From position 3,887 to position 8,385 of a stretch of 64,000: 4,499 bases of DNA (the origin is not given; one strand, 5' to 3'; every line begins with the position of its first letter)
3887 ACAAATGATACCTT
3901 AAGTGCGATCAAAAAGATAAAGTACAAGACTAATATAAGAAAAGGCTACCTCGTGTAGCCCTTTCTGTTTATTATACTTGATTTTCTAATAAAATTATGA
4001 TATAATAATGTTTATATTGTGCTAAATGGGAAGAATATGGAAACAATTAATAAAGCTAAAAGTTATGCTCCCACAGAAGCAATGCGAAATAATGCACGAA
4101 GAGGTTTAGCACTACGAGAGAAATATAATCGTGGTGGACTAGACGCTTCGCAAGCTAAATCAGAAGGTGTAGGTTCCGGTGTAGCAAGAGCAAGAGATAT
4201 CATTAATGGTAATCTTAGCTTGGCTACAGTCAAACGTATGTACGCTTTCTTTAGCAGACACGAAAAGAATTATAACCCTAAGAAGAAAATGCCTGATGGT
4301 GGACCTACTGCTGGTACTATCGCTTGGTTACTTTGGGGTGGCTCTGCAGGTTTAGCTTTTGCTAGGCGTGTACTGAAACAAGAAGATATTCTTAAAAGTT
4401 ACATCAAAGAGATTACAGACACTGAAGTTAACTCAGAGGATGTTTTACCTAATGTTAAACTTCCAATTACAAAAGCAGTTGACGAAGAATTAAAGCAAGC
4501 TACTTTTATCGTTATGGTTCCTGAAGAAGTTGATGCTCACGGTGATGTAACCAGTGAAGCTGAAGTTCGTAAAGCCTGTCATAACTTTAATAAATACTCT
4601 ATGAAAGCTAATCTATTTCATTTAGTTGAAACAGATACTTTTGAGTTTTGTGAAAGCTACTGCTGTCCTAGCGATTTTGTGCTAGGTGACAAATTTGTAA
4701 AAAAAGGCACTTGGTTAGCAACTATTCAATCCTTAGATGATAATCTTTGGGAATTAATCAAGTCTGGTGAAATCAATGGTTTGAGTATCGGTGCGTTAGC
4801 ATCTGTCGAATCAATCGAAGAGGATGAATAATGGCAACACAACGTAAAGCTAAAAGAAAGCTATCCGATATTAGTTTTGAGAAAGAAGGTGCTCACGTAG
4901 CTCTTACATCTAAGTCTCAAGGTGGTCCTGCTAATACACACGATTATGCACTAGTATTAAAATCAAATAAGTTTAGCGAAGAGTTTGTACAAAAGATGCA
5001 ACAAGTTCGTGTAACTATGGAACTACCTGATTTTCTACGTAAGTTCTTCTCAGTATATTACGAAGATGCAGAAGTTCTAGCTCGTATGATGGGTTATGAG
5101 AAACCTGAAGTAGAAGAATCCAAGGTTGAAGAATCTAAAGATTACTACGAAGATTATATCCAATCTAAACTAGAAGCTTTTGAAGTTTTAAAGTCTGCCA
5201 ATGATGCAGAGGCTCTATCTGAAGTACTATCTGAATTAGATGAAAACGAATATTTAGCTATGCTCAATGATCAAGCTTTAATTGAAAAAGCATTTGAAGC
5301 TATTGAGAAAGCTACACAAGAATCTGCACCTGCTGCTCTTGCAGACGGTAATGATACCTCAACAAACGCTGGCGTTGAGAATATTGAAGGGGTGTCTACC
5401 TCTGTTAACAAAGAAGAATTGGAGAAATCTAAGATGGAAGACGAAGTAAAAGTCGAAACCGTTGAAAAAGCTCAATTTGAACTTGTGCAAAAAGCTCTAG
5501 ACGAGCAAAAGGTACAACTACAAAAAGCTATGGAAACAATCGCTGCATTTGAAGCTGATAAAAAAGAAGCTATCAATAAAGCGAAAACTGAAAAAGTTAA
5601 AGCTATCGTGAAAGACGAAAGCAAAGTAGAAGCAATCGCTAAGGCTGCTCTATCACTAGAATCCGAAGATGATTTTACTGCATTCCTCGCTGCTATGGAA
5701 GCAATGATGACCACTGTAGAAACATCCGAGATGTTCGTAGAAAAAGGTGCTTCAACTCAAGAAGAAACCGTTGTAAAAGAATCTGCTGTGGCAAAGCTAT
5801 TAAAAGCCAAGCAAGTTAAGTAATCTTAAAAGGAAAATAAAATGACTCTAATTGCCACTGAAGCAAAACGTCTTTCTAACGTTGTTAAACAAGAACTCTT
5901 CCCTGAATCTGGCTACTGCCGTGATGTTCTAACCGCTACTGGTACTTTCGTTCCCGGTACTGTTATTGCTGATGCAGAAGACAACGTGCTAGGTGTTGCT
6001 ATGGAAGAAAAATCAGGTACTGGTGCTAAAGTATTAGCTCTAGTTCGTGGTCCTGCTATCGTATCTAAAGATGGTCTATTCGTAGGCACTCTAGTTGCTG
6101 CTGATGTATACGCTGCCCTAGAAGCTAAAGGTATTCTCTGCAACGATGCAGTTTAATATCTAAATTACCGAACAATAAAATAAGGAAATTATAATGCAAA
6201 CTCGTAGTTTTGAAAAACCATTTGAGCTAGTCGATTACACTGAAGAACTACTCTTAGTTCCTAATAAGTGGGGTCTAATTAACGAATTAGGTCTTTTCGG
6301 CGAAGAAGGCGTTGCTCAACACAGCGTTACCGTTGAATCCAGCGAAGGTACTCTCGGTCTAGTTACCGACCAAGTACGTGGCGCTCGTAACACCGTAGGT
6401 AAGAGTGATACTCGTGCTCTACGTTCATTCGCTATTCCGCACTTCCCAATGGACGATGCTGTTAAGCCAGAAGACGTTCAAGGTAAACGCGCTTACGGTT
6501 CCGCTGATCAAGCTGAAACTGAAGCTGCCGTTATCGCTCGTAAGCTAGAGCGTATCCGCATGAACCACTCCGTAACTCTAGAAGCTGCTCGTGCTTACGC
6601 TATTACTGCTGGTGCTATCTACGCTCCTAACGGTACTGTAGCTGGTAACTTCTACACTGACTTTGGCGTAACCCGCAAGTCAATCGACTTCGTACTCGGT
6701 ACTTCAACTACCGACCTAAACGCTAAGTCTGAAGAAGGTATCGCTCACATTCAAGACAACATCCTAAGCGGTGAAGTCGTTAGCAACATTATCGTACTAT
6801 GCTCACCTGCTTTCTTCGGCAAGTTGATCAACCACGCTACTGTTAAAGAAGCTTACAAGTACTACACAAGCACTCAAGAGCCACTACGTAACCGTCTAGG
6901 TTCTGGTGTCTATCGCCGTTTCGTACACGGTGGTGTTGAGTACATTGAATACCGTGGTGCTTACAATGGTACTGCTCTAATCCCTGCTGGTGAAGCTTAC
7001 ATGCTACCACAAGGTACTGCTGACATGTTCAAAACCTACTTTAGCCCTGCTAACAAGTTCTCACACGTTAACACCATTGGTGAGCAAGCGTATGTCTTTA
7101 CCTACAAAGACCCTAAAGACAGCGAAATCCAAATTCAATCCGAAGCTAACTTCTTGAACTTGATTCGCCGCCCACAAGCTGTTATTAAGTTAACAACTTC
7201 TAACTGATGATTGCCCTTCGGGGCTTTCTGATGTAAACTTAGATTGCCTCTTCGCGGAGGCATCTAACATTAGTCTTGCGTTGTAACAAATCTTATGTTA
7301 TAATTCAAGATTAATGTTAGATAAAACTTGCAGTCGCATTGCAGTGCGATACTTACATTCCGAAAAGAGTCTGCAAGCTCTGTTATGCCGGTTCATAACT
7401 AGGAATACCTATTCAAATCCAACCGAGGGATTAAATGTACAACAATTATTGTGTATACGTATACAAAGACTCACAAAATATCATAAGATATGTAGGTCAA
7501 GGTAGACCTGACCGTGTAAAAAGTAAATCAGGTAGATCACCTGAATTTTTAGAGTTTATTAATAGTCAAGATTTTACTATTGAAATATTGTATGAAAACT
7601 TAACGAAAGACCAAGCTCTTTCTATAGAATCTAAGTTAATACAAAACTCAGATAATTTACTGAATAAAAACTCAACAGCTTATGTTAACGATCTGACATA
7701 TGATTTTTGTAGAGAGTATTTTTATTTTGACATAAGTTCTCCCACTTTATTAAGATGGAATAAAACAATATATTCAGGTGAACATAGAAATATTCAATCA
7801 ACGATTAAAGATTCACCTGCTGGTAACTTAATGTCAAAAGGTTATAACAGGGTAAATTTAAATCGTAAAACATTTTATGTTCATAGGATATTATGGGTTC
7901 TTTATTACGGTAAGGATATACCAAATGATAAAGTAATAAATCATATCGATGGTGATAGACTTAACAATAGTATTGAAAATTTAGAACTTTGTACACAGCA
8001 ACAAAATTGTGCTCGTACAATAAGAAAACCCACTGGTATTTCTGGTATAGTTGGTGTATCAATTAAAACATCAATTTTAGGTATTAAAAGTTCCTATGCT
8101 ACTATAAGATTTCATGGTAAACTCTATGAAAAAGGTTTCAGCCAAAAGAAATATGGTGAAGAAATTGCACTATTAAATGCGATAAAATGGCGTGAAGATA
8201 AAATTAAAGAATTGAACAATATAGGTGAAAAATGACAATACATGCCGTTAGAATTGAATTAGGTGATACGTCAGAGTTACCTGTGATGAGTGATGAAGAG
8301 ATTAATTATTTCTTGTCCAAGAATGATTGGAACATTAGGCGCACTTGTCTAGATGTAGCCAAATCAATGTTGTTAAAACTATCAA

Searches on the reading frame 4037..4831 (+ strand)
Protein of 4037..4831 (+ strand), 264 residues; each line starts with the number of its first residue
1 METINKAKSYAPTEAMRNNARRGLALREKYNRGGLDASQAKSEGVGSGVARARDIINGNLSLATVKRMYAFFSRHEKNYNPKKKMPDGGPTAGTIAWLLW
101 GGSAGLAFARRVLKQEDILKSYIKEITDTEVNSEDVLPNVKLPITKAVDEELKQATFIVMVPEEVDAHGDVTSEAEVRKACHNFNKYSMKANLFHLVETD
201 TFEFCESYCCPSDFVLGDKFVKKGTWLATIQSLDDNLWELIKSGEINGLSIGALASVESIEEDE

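Call 19: search_protein_families(library=phrogs, proteins=[window:4037-4831:+], max_evalue=0.001)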
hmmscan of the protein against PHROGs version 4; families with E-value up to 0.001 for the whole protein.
window:4037-4831:+ (264 aa): 12 families
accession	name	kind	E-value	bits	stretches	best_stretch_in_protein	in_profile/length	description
phrog_1530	-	other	1e-41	144.5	1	132-262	226-356/379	DNA methyltransferase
phrog_3017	-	head and packaging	3.9e-27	96.5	1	141-262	39-159/402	head maturation protease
phrog_13242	-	unknown function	2.4e-20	73.9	1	146-255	312-423/450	-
phrog_19260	-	unknown function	5.7e-14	53.2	1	148-259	43-154/253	-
phrog_2859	-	unknown function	1.6e-11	43.9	1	3-113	157-261/740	-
phrog_34096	-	head and packaging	2.8e-11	43.9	1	147-258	128-238/412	head maturation protease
phrog_15223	-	other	2.7e-10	41.5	1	146-262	7-121/199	protease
phrog_26743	-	unknown function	1.3e-08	35.4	1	149-254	22-132/465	-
phrog_33677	-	head and packaging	1.4e-06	28.7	1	138-260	142-269/564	head maturation protease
phrog_9979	-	unknown function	5.8e-06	26.8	1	133-251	28-157/278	-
phrog_14859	-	DNA, RNA and nucleotide metabolism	0.00023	21.3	1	156-254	251-358/373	RNA ligase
phrog_24841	-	unknown function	0.00029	20.8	1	145-253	15-119/628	-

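Call 20: search_protein_families(library=pfam, proteins=[window:4037-4831:+], max_evalue=0.01)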
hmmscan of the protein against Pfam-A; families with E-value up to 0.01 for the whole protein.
window:4037-4831:+ (264 aa): 1 family
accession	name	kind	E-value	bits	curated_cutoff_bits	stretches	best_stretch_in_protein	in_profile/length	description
PF14550.11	Peptidase_S78_2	-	3.9e-24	85.5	24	1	148-256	8-123/126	Putative phage serine protease XkdF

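Call 21: find_related_loci(query=window:4037-4831:+, collection=viral_contigs, flank=3000)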
Query window:4037-4831:+ (264 aa) in viral_contigs; peptide patterns used: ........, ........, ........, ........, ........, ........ (x = any residue, [..] = any of these).
89 stretches matched a pattern; 65 encode a relative of the query (tblastn E <= 1e-3); 63 distinct loci.
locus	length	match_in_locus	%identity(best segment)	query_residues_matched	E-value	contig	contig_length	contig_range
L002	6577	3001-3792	98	1-264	1e-178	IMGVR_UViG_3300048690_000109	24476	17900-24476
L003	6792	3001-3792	98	1-264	3e-178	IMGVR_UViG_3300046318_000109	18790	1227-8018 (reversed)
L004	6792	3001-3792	97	1-264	1e-176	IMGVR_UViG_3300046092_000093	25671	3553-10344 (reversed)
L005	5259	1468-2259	97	1-264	4e-178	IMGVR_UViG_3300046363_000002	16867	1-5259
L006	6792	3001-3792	95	1-264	1e-172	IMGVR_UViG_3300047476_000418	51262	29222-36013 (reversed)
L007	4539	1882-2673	95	1-264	3e-177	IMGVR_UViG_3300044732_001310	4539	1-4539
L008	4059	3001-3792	95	1-264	7e-176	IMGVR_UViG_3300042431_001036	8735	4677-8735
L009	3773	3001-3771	96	1-257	3e-176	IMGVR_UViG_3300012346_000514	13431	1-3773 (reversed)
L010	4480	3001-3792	94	1-264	1e-173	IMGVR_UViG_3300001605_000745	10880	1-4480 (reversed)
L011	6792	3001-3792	93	1-264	3e-170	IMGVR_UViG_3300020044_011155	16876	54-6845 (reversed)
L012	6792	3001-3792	93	1-264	3e-169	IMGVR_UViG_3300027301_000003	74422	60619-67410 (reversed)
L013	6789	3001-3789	94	2-264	2e-169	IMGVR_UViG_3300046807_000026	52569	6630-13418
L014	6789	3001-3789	94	2-264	2e-169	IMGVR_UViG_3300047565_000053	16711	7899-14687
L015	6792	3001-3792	93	1-264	3e-169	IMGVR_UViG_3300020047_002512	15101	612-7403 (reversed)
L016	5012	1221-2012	93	1-264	2e-171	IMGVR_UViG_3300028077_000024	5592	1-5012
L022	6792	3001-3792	91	1-264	2e-167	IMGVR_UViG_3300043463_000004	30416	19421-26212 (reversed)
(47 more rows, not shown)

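Call 29: find_encoding_contigs(protein=window:4037-4831:+, flank=3000, max_places=10)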
Protein window:4037-4831:+ (264 aa): 9 contigs read that carry it; 3 places shown.
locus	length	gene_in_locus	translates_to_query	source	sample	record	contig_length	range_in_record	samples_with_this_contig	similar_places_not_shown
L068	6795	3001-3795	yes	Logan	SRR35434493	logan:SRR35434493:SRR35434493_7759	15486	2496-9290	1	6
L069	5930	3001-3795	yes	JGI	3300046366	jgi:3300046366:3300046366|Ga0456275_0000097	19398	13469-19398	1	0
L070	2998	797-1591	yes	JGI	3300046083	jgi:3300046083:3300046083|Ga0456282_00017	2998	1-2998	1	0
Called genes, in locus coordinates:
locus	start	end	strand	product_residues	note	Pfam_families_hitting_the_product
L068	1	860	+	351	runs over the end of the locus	-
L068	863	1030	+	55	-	-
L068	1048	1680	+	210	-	-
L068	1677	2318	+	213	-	-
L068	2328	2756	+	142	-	PF16778:Phage_tail_APC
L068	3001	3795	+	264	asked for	PF14550:Peptidase_S78_2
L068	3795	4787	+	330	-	PF26210:Phage_phiTE_211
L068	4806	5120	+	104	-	-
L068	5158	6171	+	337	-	PF03864:Phage_cap_E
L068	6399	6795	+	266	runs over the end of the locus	PF13392:HNH_3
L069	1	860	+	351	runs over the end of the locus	-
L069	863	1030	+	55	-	-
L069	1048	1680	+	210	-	-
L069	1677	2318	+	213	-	-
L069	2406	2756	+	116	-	PF16778:Phage_tail_APC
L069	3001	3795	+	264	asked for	PF14550:Peptidase_S78_2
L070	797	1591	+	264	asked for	PF14550:Peptidase_S78_2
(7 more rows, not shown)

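Call 41: search_protein_families(library=phrogs, proteins=[L022:2746-2898:+, L022:2312-2686:+, L022:2061-2300:+], max_evalue=0.01)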
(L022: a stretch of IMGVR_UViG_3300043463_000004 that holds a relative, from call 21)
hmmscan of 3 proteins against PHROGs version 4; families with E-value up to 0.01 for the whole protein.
L022:2746-2898:+ (50 aa): 0 families

L022:2312-2686:+ (124 aa): 1 family
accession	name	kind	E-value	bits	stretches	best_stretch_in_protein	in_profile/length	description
phrog_7802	-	unknown function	5.5e-09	37.4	1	1-108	2-101/102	-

L022:2061-2300:+ (79 aa): 0 families

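Call 52: find_related_loci(query=L022:2746-2898:+, collection=viral_contigs, flank=1200)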
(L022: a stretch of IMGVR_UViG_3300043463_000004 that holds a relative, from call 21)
Query L022:2746-2898:+ (50 aa) in viral_contigs; peptide patterns used: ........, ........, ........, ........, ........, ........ (x = any residue, [..] = any of these).
24 stretches matched a pattern; 1 encode a relative of the query (tblastn E <= 1e-3); 1 distinct loci.
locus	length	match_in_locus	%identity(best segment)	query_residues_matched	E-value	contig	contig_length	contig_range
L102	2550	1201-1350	100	1-50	1e-29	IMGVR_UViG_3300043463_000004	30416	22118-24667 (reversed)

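Call 65: find_homologous_proteins(query=L022:2746-2898:+, max_evalue=0.001)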
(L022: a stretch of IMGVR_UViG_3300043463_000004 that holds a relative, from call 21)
Query L022:2746-2898:+ (50 aa): 9 proteins with E <= 0.001 among 9 candidates.
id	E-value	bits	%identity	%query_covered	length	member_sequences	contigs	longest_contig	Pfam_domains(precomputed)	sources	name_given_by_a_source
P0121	7.3e-21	89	94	100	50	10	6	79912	-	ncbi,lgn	-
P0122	2.3e-19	85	88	100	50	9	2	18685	-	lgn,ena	-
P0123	2.0e-18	82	84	100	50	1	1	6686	-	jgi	jgi:hypothetical protein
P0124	2.1e-18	82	82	100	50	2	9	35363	-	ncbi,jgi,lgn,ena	jgi:hypothetical protein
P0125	2.7e-18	81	86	100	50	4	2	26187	-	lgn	-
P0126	5.9e-16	74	80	98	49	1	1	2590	-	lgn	-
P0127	1.2e-15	73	82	100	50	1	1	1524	-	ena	-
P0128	2.6e-13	66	76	98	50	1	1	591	-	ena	-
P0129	3.8e-13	65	76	98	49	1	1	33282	-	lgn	-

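Call 66: find_encoding_contigs(protein=P0121, flank=1500, max_places=4)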
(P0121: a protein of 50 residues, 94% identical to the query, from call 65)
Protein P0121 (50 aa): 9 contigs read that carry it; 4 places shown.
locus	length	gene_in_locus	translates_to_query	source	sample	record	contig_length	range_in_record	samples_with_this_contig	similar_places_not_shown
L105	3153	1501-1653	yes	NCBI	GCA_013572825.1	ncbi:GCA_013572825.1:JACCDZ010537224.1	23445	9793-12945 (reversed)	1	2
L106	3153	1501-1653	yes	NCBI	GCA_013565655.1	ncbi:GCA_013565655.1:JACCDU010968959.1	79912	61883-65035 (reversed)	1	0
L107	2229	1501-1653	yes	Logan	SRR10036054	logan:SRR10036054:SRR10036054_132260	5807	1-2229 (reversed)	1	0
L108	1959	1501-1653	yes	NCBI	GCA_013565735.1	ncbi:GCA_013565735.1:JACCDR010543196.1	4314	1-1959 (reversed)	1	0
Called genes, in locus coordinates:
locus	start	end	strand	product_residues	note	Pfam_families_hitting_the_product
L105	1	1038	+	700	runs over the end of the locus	PF13884:Peptidase_S74 (faint)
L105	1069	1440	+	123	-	PF25590:DUF7936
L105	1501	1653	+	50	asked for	-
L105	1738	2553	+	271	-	PF14550:Peptidase_S78_2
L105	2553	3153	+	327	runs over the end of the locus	PF26210:Phage_phiTE_211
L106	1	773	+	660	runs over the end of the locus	-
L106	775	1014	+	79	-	-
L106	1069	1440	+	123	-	PF25590:DUF7936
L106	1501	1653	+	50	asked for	-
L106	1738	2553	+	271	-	PF14550:Peptidase_S78_2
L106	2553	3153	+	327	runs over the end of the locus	PF26210:Phage_phiTE_211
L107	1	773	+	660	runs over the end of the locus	-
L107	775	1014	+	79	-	-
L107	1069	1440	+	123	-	PF25590:DUF7936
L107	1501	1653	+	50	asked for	-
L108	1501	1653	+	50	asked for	-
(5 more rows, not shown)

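Call 67: find_encoding_contigs(protein=P0124, flank=1500, max_places=4)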
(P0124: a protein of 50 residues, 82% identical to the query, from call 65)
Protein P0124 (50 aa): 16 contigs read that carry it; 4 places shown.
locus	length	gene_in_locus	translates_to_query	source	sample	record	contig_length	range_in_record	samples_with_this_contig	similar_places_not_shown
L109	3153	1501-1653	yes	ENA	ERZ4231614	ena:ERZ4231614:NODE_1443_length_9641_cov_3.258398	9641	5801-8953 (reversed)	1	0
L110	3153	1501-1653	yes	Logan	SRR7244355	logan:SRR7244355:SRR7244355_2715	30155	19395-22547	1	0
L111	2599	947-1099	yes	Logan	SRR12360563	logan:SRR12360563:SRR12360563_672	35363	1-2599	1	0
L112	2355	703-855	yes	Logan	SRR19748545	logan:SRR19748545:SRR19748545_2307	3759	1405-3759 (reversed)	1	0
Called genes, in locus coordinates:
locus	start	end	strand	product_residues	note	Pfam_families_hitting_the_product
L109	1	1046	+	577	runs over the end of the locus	?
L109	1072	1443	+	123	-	PF25590:DUF7936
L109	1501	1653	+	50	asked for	-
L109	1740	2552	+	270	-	PF14550:Peptidase_S78_2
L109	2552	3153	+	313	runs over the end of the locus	PF26210:Phage_phiTE_211, PF11160:Hva1_TUDOR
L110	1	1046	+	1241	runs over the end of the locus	PF13884:Peptidase_S74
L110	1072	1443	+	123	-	PF25590:DUF7936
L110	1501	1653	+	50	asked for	-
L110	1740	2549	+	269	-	PF14550:Peptidase_S78_2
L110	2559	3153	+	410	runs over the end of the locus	PF26210:Phage_phiTE_211, PF11160:Hva1_TUDOR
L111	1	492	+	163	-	?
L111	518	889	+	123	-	PF25590:DUF7936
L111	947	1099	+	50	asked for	-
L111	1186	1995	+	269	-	PF14550:Peptidase_S78_2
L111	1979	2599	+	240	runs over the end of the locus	-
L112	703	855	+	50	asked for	-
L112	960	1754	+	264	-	PF14550:Peptidase_S78_2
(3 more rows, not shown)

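Call 68: find_encoding_contigs(protein=P0129, flank=1500, max_places=3)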
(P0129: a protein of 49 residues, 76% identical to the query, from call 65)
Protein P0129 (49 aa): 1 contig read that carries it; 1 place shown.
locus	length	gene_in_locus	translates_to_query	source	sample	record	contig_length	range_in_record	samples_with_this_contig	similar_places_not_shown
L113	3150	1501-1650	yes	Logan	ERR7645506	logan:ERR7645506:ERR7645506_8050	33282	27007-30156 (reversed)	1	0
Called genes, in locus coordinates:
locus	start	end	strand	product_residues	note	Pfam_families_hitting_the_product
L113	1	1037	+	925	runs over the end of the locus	PF11133:Phage_head_fibr (weak), PF13884:Peptidase_S74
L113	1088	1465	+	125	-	PF25590:DUF7936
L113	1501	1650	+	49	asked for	-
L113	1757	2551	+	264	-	PF14550:Peptidase_S78_2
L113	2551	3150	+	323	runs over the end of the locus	PF26210:Phage_phiTE_211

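Call 69: find_encoding_contigs(protein=P0125, flank=1500, max_places=3)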
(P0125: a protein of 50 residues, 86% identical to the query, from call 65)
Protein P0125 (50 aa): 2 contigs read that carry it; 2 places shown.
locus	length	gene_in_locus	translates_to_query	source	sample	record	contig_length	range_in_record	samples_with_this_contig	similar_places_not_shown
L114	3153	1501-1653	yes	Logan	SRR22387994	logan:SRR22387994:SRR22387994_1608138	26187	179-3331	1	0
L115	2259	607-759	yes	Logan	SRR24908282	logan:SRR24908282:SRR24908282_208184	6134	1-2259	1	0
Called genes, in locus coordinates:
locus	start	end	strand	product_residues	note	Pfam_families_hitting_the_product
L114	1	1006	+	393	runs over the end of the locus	?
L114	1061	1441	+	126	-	PF25590:DUF7936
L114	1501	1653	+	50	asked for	-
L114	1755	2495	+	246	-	PF14550:Peptidase_S78_2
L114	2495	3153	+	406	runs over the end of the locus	PF26210:Phage_phiTE_211, PF11160:Hva1_TUDOR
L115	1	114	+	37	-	?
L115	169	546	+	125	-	PF25590:DUF7936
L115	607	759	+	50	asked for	-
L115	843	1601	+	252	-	PF14550:Peptidase_S78_2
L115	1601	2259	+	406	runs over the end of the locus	PF26210:Phage_phiTE_211, PF11160:Hva1_TUDOR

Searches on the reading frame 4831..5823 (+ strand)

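Call 19: search_protein_families(library=phrogs, proteins=[window:4831-5823:+], max_evalue=0.001)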
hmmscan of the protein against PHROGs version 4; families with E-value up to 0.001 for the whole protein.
window:4831-5823:+ (330 aa): 2 families
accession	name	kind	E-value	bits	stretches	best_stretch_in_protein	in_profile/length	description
phrog_4103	-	unknown function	2.5e-58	199.3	1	4-328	2-301/304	-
phrog_2970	-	unknown function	3.4e-07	31.2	1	8-317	3-310/354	-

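Call 20: search_protein_families(library=pfam, proteins=[window:4831-5823:+], max_evalue=0.01)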
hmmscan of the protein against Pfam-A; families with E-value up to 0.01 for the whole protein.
window:4831-5823:+ (330 aa): 0 families

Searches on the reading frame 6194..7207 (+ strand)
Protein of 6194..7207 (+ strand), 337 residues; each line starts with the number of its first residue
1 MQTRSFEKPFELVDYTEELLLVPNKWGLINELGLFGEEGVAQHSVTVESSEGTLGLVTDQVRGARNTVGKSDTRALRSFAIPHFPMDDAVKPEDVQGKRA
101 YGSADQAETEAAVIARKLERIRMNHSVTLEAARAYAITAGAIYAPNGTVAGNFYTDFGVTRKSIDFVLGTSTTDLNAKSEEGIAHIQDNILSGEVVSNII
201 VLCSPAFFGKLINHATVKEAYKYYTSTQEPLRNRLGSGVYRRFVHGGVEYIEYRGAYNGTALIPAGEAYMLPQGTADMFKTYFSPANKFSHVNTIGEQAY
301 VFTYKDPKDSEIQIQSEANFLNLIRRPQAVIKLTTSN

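Call 19: search_protein_families(library=phrogs, proteins=[window:6194-7207:+], max_evalue=0.001)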
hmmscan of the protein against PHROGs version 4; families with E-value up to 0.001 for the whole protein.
window:6194-7207:+ (337 aa): 1 family
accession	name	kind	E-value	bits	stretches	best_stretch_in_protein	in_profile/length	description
phrog_29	-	head and packaging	7.6e-67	227.3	1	8-336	27-359/439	major head protein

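Call 20: search_protein_families(library=pfam, proteins=[window:6194-7207:+], max_evalue=0.01)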
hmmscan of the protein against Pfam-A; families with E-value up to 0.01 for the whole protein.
window:6194-7207:+ (337 aa): 1 family
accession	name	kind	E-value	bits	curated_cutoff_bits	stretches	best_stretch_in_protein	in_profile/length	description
PF03864.22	Phage_cap_E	-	9.8e-74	248.8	22.9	1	22-334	12-328/329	Phage major capsid protein E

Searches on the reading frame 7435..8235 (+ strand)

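Call 19: search_protein_families(library=phrogs, proteins=[window:7435-8235:+], max_evalue=0.001)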
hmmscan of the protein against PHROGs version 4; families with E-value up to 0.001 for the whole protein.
window:7435-8235:+ (266 aa): 17 families
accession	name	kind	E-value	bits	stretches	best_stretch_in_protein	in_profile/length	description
phrog_99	-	DNA, RNA and nucleotide metabolism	1.6e-36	127.8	1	69-260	92-259/383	HNH endonuclease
phrog_59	-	DNA, RNA and nucleotide metabolism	1.2e-22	81.9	1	118-218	159-246/423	HNH endonuclease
phrog_959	-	DNA, RNA and nucleotide metabolism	2.2e-17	64.1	1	134-197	41-108/138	HNH endonuclease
phrog_4578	-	DNA, RNA and nucleotide metabolism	8.8e-13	49.3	1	145-261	10-115/130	HNH endonuclease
phrog_3593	-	DNA, RNA and nucleotide metabolism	6.9e-11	43.2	1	133-235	79-178/210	HNH endonuclease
phrog_15471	-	DNA, RNA and nucleotide metabolism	6.3e-10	40.2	1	143-231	28-94/183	HNH endonuclease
phrog_1492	-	DNA, RNA and nucleotide metabolism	9.6e-10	39.1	1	133-198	93-162/414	HNH endonuclease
phrog_1891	-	DNA, RNA and nucleotide metabolism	9.4e-09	36.1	1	135-195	150-212/255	HNH endonuclease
phrog_826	-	DNA, RNA and nucleotide metabolism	1.2e-08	35.9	1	134-197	94-160/281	HNH endonuclease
phrog_14913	-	DNA, RNA and nucleotide metabolism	3.7e-08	34.5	1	137-197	31-90/149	HNH endonuclease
phrog_7545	-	DNA, RNA and nucleotide metabolism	2e-07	32.3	1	123-189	60-127/160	HNH endonuclease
phrog_21964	-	DNA, RNA and nucleotide metabolism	6.7e-07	30.2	1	128-189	147-206/244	HNH endonuclease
phrog_1872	-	DNA, RNA and nucleotide metabolism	3.6e-06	28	1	134-198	47-112/166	endonuclease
phrog_10730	-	DNA, RNA and nucleotide metabolism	1.8e-05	25.5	1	146-191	92-137/234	HNH endonuclease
phrog_36769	-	unknown function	0.00053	20.4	1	140-194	233-285/367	-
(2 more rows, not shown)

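Call 20: search_protein_families(library=pfam, proteins=[window:7435-8235:+], max_evalue=0.01)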
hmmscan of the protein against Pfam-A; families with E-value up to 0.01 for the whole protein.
window:7435-8235:+ (266 aa): 1 family
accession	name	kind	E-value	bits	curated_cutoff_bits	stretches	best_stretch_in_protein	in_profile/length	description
PF13392.12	HNH_3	-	5.4e-18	64.8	24.8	1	148-191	2-44/46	HNH endonuclease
